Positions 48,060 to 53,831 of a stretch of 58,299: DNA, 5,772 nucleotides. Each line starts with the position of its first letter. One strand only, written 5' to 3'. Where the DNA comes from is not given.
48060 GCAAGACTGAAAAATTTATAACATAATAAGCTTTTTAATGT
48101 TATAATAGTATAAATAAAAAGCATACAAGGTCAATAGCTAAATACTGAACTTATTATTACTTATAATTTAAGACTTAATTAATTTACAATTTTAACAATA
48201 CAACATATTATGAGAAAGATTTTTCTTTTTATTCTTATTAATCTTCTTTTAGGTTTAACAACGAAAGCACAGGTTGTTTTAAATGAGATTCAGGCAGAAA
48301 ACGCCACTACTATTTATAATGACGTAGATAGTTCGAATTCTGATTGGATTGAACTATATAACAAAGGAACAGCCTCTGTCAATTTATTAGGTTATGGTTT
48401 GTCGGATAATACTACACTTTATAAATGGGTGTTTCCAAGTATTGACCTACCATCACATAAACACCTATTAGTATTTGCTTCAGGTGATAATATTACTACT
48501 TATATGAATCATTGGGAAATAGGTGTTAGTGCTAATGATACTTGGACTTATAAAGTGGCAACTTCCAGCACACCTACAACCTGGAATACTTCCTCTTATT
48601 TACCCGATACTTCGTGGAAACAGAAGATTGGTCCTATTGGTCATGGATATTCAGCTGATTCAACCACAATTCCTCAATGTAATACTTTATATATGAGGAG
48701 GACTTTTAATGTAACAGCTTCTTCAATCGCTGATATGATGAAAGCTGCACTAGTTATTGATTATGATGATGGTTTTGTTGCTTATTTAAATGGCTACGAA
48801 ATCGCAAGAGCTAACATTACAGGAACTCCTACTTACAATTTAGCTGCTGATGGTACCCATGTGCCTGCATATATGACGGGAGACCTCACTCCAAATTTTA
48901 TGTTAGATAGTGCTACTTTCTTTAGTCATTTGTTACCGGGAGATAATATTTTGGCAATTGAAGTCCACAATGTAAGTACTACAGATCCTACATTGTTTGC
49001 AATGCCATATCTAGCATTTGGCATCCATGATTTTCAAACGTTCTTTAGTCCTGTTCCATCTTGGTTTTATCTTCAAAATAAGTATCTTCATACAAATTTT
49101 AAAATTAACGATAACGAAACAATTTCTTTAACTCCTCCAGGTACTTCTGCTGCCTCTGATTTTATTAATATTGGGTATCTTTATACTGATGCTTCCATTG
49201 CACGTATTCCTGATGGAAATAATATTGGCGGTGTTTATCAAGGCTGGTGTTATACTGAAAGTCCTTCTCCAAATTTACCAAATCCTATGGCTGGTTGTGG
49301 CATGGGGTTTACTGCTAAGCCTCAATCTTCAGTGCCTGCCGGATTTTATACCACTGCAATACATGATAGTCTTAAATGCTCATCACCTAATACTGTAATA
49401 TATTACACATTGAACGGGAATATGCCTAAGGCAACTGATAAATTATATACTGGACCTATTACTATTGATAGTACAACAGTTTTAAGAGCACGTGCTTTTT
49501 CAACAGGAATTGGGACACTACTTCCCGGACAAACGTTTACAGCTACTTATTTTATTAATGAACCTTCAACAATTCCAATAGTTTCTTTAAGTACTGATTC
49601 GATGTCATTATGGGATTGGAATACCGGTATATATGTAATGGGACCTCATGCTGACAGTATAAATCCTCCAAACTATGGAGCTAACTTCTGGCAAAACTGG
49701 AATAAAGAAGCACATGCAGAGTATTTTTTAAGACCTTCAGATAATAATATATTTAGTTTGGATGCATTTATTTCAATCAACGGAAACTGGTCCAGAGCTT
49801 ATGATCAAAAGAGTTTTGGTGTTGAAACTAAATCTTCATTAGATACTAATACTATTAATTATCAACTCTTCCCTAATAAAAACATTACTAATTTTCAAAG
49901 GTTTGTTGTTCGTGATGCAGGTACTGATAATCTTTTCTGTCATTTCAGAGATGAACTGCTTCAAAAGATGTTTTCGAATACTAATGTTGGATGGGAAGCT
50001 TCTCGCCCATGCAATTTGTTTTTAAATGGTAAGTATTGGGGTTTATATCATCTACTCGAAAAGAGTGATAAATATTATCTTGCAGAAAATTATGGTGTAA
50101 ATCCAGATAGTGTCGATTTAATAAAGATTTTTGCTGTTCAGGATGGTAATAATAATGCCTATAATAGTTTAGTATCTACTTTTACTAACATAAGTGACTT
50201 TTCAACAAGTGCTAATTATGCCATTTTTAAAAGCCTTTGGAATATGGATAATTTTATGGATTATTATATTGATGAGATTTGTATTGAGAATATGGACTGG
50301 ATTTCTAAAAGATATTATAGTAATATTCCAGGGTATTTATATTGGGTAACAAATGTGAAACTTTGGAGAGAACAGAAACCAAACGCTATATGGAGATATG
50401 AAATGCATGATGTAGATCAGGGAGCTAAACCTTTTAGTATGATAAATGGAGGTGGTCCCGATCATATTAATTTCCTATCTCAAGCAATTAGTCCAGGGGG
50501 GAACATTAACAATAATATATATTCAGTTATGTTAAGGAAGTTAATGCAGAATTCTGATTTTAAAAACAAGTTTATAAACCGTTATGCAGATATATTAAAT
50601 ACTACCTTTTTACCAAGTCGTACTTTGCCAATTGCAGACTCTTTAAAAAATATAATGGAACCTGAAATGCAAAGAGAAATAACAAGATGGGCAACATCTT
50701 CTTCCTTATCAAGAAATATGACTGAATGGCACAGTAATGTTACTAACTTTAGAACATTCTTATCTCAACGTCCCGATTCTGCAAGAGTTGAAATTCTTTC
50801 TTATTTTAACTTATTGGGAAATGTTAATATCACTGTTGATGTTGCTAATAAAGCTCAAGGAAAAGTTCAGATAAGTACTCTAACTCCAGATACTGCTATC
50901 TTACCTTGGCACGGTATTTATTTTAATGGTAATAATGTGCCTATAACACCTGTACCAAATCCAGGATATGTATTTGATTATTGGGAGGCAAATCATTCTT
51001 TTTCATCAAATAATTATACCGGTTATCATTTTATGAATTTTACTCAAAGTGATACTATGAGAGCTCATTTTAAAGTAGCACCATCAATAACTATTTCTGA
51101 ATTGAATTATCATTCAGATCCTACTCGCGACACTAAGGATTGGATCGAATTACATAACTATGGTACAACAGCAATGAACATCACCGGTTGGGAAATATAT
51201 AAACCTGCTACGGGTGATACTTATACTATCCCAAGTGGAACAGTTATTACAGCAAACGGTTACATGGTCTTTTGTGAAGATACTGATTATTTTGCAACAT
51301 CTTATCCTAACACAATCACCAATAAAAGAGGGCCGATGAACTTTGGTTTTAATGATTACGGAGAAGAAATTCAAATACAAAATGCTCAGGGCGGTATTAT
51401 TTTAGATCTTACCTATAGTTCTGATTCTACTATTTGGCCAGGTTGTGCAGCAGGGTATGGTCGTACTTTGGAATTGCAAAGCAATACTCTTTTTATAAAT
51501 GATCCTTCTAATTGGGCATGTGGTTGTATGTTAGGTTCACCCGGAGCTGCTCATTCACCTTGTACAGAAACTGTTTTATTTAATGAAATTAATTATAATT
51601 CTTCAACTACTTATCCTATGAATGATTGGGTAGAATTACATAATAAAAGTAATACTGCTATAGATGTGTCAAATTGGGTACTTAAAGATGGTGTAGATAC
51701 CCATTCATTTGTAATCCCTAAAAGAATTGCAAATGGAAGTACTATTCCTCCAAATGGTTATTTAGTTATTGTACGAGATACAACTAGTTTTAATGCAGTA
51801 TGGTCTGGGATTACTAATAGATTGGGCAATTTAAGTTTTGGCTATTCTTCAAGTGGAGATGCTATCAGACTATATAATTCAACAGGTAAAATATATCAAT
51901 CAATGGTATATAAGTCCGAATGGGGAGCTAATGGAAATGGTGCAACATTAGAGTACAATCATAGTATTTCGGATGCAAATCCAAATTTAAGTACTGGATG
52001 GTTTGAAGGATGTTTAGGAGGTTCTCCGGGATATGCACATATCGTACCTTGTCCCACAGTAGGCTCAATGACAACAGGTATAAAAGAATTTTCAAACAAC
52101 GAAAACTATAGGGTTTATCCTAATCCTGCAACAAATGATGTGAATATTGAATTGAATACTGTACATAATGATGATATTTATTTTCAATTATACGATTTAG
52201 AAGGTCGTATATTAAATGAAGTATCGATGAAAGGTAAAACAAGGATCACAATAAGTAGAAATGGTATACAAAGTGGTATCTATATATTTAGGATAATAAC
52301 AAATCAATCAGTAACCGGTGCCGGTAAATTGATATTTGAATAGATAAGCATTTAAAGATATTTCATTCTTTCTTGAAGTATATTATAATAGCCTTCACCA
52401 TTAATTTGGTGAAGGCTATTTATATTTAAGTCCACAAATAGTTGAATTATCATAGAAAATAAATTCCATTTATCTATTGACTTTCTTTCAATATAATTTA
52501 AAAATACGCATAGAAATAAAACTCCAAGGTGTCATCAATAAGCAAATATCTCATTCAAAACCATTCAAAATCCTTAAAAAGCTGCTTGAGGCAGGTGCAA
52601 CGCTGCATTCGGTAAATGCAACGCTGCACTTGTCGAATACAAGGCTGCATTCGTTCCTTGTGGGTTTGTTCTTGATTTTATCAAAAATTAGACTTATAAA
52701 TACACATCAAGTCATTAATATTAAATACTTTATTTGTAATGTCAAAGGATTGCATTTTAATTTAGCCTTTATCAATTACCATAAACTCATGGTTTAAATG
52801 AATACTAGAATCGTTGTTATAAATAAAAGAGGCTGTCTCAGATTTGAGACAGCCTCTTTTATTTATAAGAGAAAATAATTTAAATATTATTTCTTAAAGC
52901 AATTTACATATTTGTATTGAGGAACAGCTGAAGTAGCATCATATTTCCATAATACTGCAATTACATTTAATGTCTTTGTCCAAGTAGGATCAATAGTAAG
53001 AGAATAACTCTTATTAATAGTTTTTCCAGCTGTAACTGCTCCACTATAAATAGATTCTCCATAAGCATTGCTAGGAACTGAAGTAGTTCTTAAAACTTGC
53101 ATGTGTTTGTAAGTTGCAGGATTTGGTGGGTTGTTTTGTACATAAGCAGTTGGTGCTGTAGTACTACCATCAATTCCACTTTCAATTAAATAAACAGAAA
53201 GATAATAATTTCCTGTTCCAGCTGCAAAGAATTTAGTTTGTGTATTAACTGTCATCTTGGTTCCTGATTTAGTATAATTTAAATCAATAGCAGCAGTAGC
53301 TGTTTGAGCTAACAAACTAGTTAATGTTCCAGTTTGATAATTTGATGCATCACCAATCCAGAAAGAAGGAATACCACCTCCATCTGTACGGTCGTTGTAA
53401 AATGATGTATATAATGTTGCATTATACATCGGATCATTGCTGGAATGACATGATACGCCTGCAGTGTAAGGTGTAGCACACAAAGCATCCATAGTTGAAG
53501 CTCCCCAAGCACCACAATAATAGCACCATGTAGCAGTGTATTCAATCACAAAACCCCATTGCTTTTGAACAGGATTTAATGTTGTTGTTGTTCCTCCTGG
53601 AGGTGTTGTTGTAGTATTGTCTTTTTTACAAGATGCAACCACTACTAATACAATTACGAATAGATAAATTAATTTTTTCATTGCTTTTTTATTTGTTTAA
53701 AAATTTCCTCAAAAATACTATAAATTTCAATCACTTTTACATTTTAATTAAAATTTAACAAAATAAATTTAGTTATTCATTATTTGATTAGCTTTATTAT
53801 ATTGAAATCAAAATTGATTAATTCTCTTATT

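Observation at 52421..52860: Element B: orphan copy of the conserved-flank repeat element with its own promoter-like box and terminator but no downstream gene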

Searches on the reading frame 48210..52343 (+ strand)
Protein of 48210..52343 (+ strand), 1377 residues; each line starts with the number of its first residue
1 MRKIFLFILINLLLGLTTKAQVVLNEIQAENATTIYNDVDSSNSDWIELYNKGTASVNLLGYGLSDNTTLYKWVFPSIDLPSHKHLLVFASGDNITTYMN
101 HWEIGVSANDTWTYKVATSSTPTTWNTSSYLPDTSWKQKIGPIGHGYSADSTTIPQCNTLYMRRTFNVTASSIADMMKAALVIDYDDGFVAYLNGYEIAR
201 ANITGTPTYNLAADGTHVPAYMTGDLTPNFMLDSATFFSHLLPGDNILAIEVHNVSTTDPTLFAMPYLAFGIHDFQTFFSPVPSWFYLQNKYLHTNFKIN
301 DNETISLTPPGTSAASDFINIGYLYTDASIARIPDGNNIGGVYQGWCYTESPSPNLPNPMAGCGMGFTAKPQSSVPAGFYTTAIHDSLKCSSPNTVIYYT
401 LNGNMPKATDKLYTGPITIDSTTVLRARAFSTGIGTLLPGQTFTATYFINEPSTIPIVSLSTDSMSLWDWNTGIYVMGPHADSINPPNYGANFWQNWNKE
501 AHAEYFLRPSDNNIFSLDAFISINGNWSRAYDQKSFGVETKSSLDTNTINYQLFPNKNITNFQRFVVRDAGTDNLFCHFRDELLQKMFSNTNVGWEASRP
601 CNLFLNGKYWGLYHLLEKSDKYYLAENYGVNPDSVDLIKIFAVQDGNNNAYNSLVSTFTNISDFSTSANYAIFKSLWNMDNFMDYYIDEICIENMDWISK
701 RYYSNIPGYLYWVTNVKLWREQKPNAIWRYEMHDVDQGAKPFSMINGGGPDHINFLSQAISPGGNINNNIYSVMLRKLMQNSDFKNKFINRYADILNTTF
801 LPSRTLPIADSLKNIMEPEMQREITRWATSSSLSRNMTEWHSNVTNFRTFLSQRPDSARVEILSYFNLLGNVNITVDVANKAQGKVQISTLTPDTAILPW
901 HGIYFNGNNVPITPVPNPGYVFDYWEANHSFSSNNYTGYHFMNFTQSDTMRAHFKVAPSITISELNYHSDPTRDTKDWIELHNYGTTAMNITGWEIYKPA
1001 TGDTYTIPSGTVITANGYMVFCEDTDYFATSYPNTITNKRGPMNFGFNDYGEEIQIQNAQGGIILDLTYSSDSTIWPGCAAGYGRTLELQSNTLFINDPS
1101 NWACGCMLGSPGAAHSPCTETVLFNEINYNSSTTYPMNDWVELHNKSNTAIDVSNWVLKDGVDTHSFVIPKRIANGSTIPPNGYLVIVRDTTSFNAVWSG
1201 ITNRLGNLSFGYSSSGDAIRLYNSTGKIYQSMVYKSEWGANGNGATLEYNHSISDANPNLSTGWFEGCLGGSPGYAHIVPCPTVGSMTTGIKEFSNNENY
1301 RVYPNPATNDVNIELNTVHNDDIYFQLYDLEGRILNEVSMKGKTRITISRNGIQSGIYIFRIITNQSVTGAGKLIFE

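Call 19: search_protein_families(library=pfam, proteins=[window:48210-52343:+], max_evalue=0.01)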
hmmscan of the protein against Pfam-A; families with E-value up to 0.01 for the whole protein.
window:48210-52343:+ (1377 aa): 6 families
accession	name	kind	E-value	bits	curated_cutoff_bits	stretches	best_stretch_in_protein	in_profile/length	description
PF00932.25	LTD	-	3.1e-42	143.8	34.3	3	1119-1235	5-108/109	Lamin Tail Domain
PF08757.17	CotH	-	4.9e-40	138.4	23.8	1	521-856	1-320/322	CotH kinase protein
PF13290.12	CHB_HEX_C_1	-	2.3e-14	53.5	22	1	376-433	2-59/67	Chitobiase/beta-hexosaminidase C-terminal domain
PF18962.6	Por_Secre_tail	-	6.2e-12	46.1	27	1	1302-1369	1-69/75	Secretion system C-terminal sorting domain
PF13287.12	Fn3_assoc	-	2.7e-10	40.6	23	1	388-433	3-48/59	Fn3 associated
PF18998.6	Flg_new_2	-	3.5e-05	24.1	23.6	1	902-956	17-71/73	Divergent InlB B-repeat domain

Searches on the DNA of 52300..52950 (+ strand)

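Call 87: search_dna_similar(query=window:52421-52860:+, collection=phages, mode=distant, max_rows=10)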
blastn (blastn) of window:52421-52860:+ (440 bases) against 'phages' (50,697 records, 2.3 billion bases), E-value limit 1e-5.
No match.
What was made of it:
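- Tried and rejected: No phage record matched (call 87).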

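Call 89: search_rna_families(source=window, start=52300, end=52950, threshold=evalue, max_evalue=1)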
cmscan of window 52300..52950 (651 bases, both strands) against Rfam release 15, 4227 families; matches with E-value up to 1: 26.
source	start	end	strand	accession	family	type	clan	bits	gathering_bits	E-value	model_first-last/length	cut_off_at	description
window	52813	52872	+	RF03781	mir-4524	Gene; miRNA;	-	32.1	68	5.6e-05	1-84/84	no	mir-4524 microRNA precursor family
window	52761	52868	+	RF04342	Plastid-psbA-1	Cis-reg;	CL00153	31.3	54.3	0.048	1-114/114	no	Plastid-psbA-1 3UTR RNA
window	52814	52873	+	RF03621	MIR4245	Gene; miRNA;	-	31.1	74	0.0018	1-128/128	no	MIR4245 microRNA precursor family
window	52820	52895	-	RF02064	STnc370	Gene; sRNA;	-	28.3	54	0.13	1-71/71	no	Enterobacterial sRNA STnc370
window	52821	52864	+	RF04134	MIR7504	Gene; miRNA;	-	28.1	83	0.009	1-124/124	no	MIR7504 microRNA precursor family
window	52761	52870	-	RF02579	tsr26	Gene; sRNA;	-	27.9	141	0.034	1-122/122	no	S. aureus tsr26 small RNA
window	52825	52896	-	RF02083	OrzO-P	Gene; antitoxin;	-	27.7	60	0.03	1-76/76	no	OrzO-P RNA antitoxin family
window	52812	52874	+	RF04174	MIR4208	Gene; miRNA;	-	27.6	140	0.055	1-191/191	no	MIR4208 microRNA precursor family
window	52780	52860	+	RF02083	OrzO-P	Gene; antitoxin;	-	27.3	60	0.036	1-76/76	no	OrzO-P RNA antitoxin family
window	52814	52872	+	RF04097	MIR2630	Gene; miRNA;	-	26.4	144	0.0043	1-229/229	no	MIR2630 microRNA precursor family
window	52814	52870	-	RF04097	MIR2630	Gene; miRNA;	-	26.3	144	0.0045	1-229/229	no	MIR2630 microRNA precursor family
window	52819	52904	-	RF01819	RsaD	Gene; sRNA;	-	24.4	50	0.044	1-189/189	no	RNA Staph. aureus D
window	52337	52428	+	RF04312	trpB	Cis-reg;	-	22.9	59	0.95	1-107/107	no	trpB ncRNA motif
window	52750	52876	+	RF00397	SNORA14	Gene; snRNA; snoRNA; HACA-box;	-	22.7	36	0.069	1-135/135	no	Small nucleolar RNA SNORA14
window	52817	52868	+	RF03263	MIR861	Gene; miRNA;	-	22.6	70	0.13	1-111/111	no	MIR861 microRNA precursor family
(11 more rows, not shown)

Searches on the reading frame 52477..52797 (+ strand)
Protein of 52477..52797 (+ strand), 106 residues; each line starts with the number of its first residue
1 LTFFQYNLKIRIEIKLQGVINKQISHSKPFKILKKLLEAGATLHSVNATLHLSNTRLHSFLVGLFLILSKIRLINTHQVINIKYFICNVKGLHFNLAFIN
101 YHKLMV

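Call 19: search_protein_families(library=pfam, proteins=[window:52477-52797:+], max_evalue=0.01)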
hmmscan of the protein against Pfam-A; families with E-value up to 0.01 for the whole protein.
window:52477-52797:+ (106 aa): 0 families

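Call 20: search_protein_families(library=ncbifam, proteins=[window:52477-52797:+], max_evalue=0.01)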
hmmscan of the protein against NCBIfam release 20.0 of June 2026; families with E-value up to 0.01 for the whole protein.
window:52477-52797:+ (106 aa): 0 families

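Call 36: search_protein_families(library=phrogs, proteins=[window:52477-52797:+], max_evalue=0.1)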
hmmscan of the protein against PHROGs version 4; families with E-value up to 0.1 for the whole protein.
window:52477-52797:+ (106 aa): 0 families

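Call 37: search_protein_families(library=padloc, proteins=[window:52477-52797:+], max_evalue=0.1)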
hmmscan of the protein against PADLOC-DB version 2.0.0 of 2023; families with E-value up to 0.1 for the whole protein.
window:52477-52797:+ (106 aa): 0 families

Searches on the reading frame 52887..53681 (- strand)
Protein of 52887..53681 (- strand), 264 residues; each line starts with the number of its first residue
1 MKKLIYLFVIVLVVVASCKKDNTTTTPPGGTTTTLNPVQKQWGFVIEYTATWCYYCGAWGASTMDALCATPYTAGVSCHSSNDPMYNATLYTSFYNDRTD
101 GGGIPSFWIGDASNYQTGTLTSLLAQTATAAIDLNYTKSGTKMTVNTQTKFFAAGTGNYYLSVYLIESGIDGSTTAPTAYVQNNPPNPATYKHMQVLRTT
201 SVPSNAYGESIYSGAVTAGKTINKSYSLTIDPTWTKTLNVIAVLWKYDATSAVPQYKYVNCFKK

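Call 19: search_protein_families(library=pfam, proteins=[window:52887-53681:-], max_evalue=0.01)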
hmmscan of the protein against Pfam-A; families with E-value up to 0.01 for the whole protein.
window:52887-53681:- (264 aa): 1 family
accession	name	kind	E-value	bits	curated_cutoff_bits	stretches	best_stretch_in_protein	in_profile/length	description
PF11551.14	Omp28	-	9.4e-13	48.8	34.9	1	117-254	33-160/171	Outer membrane protein Omp28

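Call 20: search_protein_families(library=ncbifam, proteins=[window:52887-53681:-], max_evalue=0.01)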
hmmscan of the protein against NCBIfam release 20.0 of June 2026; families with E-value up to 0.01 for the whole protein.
window:52887-53681:- (264 aa): 1 family
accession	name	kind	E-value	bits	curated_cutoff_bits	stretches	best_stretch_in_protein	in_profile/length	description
NF033782.1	lipoprot_Omp28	subfamily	8e-06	25.2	150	1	2-245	3-247/264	Omp28 family outer membrane lipoprotein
